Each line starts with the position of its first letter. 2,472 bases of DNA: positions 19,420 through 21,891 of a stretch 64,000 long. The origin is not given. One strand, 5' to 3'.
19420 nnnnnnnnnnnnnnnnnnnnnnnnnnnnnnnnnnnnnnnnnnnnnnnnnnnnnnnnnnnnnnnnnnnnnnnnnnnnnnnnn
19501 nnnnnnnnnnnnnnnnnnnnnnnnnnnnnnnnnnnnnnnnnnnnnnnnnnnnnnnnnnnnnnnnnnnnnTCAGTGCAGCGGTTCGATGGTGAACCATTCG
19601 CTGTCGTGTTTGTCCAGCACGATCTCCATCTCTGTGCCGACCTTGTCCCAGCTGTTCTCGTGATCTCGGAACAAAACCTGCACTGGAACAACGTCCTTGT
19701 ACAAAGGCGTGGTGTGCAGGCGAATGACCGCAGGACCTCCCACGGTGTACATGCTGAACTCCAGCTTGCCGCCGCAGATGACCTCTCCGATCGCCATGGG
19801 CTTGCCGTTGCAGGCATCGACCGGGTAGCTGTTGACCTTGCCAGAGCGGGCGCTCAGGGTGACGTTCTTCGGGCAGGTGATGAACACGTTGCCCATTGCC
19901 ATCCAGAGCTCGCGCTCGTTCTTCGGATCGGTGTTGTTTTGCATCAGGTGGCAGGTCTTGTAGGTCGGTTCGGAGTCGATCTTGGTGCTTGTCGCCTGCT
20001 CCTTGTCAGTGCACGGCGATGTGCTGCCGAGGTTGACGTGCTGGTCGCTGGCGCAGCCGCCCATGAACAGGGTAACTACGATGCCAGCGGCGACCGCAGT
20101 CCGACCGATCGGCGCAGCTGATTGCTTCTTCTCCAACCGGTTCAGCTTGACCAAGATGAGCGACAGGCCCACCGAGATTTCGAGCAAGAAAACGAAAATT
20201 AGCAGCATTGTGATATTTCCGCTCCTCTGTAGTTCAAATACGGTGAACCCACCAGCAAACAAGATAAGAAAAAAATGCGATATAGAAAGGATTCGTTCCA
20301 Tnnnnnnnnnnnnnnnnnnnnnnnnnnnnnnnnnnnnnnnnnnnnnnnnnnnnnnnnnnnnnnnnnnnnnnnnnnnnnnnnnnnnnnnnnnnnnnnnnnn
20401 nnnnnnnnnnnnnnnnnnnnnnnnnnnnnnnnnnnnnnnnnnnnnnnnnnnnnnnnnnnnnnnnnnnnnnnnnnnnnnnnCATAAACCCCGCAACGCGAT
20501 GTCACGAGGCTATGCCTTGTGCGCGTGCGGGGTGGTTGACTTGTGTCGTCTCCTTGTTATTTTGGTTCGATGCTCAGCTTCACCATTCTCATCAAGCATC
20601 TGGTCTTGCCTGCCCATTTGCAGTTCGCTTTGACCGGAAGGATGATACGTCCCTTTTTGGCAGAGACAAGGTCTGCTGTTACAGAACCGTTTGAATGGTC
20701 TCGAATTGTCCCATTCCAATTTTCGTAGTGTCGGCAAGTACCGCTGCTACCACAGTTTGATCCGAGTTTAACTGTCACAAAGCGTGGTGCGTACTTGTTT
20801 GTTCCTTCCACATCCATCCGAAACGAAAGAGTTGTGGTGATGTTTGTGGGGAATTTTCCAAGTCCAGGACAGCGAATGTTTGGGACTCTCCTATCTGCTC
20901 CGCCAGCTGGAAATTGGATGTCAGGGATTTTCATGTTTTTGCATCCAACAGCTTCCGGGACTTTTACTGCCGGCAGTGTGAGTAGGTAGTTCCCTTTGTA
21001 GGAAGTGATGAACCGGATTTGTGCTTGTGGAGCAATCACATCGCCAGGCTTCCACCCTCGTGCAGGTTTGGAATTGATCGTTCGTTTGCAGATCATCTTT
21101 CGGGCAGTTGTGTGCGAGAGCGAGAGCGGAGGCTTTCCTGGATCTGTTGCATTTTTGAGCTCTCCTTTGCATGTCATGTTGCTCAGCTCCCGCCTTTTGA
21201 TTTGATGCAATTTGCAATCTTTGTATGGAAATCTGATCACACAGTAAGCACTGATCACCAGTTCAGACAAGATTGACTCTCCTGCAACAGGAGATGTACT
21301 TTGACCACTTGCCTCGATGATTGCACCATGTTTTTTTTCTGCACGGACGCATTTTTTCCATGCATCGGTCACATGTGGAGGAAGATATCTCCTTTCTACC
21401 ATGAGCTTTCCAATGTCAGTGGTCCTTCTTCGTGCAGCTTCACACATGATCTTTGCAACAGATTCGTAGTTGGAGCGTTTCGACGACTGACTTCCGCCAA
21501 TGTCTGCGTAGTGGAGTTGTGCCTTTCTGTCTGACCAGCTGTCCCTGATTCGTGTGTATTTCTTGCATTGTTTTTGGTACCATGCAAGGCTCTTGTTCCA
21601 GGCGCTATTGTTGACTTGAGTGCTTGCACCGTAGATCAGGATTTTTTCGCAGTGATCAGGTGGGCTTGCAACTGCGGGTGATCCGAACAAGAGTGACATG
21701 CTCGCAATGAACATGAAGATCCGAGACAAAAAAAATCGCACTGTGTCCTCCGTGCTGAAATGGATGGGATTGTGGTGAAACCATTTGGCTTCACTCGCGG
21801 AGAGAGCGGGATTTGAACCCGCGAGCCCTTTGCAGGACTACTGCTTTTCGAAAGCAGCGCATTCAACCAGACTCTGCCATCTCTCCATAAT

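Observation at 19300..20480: Duplicated 130-bp promoter/leader module upstream of two island genes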

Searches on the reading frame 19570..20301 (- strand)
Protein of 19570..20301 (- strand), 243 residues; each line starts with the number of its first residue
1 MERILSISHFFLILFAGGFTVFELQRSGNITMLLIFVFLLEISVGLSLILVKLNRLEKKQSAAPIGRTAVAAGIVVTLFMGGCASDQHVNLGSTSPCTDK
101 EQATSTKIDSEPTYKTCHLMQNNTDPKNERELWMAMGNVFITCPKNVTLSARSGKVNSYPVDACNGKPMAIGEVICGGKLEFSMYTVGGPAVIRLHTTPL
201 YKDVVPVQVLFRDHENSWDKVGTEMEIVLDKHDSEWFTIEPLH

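Call 10: search_protein_families(library=pfam, proteins=[window:19570-20301:-], max_evalue=0.01)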
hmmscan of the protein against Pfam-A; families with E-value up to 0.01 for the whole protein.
window:19570-20301:- (243 aa): 0 families

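Call 29: find_homologous_proteins(query=window:19570-20301:-)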
Query window:19570-20301:- (243 aa): 1 proteins with E <= 0.001 among 357 candidates.
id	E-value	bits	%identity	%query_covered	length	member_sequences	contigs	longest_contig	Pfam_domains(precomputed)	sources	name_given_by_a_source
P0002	2.1e-139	481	100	87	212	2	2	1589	-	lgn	-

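Call 32: find_encoding_contigs(protein=P0002, flank=5000)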
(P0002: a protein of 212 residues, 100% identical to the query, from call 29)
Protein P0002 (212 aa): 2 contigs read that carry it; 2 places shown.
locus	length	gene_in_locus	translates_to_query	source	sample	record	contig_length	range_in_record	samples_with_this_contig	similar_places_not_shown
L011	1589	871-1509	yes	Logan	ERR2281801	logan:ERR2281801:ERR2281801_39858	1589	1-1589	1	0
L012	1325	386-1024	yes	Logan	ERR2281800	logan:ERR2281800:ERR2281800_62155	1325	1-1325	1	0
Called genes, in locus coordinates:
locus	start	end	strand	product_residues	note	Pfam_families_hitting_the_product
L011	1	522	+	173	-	?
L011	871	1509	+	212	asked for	-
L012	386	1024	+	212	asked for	-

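Call 83: search_protein_families(library=ncbifam, proteins=[window:19573-20301:-], max_evalue=0.1)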
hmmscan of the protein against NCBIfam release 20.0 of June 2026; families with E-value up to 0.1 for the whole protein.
window:19573-20301:- (243 aa): 0 families

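Call 84: search_protein_families(library=phrogs, proteins=[window:19573-20301:-], max_evalue=0.1)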
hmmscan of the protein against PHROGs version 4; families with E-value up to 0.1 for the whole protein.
window:19573-20301:- (243 aa): 0 families

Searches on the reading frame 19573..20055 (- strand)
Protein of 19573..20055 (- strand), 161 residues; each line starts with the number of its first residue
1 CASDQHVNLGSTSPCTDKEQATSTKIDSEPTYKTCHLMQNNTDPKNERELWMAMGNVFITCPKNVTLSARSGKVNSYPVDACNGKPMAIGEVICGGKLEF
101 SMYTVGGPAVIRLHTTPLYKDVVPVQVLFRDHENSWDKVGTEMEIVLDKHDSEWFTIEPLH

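Call 58: predict_structure(protein=window:19573-20055:-)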
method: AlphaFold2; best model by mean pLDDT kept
length: 161 residues; sequences in the alignment: 1
mean_pLDDT: 34.9   pTM: 0.32
mean pLDDT of the five models: 34.9, 32.8, 30.4, 27.6, 27.5
residues with pLDDT >= 90: 0; 70-90: 0; 50-70: 1; < 50: 160
segments of 3 or more residues with pLDDT < 50: 1-58, 60-161
pLDDT, mean of each block of 10 residues (from residue 1): 24 28 27 43 36 42 41 30 34 41 37 39 40 33 31 33 26
secondary structure, 60 per line:
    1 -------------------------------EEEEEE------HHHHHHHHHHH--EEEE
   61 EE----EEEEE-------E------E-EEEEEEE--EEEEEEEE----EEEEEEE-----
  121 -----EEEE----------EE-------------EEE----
elements in order: E32-37 H44-54 E57-62 E67-71 E88-94 E97-104 E109-115 E126-129 E155-157

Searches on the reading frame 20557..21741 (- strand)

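Call 10: search_protein_families(library=pfam, proteins=[window:20557-21741:-], max_evalue=0.01)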
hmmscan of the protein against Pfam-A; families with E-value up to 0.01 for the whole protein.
window:20557-21741:- (394 aa): 0 families

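Call 83: search_protein_families(library=ncbifam, proteins=[window:20560-21741:-], max_evalue=0.1)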
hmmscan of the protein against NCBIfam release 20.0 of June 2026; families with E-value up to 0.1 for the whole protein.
window:20560-21741:- (394 aa): 0 families

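Call 84: search_protein_families(library=phrogs, proteins=[window:20560-21741:-], max_evalue=0.1)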
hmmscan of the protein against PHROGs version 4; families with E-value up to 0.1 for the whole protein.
window:20560-21741:- (394 aa): 1 family
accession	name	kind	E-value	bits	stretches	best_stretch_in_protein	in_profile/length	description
phrog_9494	-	unknown function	0.094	14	0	348-382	6-40/98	-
